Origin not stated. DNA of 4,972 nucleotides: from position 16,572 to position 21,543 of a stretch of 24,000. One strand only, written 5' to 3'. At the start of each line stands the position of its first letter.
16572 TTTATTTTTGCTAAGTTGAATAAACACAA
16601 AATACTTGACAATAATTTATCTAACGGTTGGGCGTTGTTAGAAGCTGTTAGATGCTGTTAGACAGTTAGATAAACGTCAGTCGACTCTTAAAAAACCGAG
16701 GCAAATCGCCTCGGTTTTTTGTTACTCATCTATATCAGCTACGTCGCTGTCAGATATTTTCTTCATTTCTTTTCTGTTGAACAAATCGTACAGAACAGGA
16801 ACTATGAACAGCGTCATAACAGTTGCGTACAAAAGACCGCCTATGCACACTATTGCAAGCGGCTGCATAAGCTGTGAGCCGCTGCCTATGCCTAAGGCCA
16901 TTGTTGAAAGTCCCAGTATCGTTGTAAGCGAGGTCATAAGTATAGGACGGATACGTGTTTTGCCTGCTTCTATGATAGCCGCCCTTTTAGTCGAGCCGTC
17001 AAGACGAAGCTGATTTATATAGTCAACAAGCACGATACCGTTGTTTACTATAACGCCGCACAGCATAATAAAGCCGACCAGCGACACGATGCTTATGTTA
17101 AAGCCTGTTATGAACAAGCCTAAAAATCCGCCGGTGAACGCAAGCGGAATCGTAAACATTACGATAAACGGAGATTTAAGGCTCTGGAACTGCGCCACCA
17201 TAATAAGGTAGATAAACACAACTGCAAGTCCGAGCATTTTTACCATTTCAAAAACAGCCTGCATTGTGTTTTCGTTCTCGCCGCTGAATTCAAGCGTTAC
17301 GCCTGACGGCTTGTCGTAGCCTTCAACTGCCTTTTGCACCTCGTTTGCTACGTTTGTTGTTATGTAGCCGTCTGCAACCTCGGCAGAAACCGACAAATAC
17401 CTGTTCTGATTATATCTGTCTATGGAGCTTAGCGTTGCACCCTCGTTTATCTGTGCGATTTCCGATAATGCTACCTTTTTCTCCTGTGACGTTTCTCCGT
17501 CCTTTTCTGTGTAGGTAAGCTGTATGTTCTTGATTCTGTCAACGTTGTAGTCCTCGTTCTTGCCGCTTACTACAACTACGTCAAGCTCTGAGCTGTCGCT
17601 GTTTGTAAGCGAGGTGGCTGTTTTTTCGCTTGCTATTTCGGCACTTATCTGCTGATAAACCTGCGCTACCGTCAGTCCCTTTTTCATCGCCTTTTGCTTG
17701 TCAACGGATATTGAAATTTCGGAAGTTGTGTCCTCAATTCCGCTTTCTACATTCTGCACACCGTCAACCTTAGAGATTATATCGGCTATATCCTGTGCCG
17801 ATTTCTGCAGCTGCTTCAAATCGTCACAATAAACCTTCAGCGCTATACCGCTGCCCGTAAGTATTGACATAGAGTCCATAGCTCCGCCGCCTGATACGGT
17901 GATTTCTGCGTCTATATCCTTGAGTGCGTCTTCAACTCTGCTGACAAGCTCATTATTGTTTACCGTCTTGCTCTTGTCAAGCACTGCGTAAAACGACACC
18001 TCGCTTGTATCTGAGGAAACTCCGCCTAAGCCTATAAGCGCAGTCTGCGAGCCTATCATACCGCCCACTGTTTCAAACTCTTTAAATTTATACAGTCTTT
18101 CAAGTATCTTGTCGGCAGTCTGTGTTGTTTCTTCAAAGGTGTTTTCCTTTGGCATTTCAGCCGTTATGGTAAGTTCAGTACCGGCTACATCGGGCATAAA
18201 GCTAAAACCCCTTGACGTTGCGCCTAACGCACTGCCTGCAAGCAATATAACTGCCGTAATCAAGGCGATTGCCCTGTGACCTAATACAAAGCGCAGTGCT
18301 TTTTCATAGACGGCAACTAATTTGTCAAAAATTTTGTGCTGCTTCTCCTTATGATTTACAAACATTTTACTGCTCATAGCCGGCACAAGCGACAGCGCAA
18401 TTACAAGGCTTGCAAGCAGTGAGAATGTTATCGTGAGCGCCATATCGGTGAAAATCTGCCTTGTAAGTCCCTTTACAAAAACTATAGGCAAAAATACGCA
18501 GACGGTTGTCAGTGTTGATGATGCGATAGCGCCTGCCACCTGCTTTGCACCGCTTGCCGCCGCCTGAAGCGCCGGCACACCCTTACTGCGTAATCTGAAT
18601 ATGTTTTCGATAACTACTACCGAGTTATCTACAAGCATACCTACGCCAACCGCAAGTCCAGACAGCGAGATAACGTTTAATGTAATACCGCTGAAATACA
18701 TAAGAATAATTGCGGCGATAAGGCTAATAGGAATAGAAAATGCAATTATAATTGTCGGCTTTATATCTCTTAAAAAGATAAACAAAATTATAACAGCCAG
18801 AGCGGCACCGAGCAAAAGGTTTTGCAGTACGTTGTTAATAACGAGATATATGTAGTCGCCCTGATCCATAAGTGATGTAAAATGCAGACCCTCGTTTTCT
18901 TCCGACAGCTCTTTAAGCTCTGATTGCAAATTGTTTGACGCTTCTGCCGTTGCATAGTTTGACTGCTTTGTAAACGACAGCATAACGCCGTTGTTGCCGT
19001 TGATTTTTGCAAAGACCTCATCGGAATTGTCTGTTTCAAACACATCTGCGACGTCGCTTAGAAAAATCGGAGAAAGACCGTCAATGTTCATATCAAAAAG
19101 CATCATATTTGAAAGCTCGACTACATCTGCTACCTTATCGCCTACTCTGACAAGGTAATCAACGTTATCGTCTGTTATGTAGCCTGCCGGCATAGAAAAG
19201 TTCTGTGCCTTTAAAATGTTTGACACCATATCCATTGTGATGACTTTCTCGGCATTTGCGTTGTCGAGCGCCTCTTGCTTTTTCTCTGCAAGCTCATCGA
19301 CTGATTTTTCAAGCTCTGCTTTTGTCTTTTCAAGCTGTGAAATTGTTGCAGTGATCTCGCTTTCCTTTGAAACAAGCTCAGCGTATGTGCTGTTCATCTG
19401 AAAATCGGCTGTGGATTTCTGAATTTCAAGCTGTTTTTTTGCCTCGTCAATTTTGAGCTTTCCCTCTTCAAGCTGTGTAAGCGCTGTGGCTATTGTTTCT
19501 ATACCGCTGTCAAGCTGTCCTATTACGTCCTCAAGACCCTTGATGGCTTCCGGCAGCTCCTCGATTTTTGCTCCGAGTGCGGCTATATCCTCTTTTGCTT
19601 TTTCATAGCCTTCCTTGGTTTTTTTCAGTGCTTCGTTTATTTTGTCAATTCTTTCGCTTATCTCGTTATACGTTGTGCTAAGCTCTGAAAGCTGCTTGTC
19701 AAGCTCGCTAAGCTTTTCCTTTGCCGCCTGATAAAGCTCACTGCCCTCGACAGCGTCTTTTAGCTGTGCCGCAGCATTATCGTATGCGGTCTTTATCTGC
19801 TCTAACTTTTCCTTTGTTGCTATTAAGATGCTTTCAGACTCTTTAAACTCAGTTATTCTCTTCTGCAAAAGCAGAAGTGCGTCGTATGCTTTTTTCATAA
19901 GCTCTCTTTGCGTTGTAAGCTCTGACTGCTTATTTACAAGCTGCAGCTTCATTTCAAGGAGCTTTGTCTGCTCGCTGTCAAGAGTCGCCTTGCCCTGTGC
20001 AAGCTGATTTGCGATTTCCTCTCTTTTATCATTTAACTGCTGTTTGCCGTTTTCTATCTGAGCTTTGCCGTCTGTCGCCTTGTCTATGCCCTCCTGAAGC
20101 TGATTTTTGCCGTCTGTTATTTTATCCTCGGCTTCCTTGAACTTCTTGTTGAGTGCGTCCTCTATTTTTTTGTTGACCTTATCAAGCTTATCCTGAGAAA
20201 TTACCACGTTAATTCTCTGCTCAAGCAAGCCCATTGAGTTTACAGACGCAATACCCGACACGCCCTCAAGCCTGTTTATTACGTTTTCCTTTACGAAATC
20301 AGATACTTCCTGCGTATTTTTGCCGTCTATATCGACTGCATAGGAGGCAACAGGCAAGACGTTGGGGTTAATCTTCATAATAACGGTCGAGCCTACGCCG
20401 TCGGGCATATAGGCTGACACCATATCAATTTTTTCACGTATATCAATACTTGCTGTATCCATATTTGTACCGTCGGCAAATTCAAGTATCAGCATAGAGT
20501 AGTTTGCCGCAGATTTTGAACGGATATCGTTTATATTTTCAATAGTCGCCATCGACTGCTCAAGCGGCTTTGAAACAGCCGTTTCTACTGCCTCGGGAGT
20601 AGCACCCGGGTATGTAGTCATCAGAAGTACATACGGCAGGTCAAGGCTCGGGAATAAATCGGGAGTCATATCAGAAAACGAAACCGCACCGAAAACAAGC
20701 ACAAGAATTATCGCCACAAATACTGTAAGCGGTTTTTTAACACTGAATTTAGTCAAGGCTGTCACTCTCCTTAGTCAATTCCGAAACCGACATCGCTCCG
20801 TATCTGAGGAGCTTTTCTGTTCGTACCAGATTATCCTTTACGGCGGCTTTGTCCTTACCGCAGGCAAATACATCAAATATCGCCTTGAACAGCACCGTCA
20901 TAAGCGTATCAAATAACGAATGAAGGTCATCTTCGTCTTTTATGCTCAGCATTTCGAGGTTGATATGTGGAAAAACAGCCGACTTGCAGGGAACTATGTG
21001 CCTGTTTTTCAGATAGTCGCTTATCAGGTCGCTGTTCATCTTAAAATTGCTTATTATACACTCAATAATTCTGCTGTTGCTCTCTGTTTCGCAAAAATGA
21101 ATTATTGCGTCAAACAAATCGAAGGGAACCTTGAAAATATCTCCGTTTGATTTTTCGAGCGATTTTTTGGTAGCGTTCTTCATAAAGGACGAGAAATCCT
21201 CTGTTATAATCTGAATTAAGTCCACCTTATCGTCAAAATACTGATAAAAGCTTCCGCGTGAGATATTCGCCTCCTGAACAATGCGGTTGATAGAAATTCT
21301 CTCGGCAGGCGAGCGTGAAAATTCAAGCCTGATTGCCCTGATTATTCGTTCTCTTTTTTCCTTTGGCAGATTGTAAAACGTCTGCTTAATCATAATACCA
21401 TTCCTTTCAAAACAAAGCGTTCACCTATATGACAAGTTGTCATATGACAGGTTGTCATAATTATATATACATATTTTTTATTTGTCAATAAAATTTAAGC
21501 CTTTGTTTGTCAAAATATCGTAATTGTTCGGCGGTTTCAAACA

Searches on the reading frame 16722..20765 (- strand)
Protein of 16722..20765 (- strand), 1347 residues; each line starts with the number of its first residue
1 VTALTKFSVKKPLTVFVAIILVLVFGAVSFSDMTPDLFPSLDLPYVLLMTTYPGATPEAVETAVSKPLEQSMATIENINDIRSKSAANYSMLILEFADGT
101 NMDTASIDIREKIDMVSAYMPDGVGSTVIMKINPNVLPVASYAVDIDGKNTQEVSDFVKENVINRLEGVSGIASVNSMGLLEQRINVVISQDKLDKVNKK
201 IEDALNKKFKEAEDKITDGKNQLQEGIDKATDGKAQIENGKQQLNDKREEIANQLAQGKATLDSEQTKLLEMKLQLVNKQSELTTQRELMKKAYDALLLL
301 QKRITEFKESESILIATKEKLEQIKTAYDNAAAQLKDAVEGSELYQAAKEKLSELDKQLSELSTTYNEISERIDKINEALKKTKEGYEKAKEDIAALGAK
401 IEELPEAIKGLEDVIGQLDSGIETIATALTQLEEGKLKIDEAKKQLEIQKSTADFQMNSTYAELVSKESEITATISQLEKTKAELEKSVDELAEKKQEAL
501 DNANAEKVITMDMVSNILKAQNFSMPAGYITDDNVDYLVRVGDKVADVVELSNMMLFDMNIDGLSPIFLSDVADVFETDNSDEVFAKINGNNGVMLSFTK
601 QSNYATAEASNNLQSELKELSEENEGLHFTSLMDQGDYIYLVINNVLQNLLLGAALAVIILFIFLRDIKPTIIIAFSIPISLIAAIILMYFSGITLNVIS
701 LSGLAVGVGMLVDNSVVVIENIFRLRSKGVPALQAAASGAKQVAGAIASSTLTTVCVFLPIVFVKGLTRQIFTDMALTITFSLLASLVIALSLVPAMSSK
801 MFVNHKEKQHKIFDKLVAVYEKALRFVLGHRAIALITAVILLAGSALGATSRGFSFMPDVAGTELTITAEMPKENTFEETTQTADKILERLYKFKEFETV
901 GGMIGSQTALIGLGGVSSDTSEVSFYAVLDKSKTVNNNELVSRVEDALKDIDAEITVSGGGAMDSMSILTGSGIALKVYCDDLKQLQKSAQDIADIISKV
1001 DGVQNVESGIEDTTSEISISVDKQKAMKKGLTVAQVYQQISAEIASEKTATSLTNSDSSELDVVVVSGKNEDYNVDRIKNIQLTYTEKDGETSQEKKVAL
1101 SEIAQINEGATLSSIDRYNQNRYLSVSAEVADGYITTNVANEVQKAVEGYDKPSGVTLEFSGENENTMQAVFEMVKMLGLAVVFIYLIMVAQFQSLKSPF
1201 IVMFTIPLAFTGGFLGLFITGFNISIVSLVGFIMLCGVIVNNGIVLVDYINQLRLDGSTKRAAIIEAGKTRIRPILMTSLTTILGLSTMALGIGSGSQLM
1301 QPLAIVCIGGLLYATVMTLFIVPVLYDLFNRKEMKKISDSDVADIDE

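Call 35: search_protein_families(library=pfam, proteins=[window:16722-20765:-], max_evalue=0.0001)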
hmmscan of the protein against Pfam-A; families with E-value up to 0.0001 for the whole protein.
window:16722-20765:- (1347 aa): 2 families
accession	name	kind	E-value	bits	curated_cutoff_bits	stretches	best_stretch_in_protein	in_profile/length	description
PF00873.25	ACR_tran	-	3.4e-214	714.1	28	2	508-1329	197-1020/1021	AcrB/AcrD/AcrF family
PF07889.17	DUF1664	-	9.6e-06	26.1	34.6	1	348-426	43-121/124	Protein of unknown function (DUF1664)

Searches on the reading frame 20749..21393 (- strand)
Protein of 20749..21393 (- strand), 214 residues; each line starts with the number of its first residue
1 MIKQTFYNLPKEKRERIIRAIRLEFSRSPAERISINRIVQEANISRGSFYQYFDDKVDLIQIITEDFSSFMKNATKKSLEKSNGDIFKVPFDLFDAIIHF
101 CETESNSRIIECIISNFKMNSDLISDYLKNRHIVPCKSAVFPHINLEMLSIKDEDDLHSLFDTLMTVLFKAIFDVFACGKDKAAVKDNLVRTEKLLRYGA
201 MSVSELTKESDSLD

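Call 35: search_protein_families(library=pfam, proteins=[window:20749-21393:-], max_evalue=0.0001)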
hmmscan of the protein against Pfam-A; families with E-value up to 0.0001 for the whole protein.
window:20749-21393:- (214 aa): 2 families
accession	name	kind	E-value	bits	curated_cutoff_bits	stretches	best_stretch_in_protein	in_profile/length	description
PF17924.6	TetR_C_19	-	8.8e-14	52.3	26.8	1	85-200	1-117/117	Tetracyclin repressor-like, C-terminal domain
PF00440.29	TetR_N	-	2.3e-08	34.2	24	1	17-60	1-44/47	Bacterial regulatory proteins, tetR family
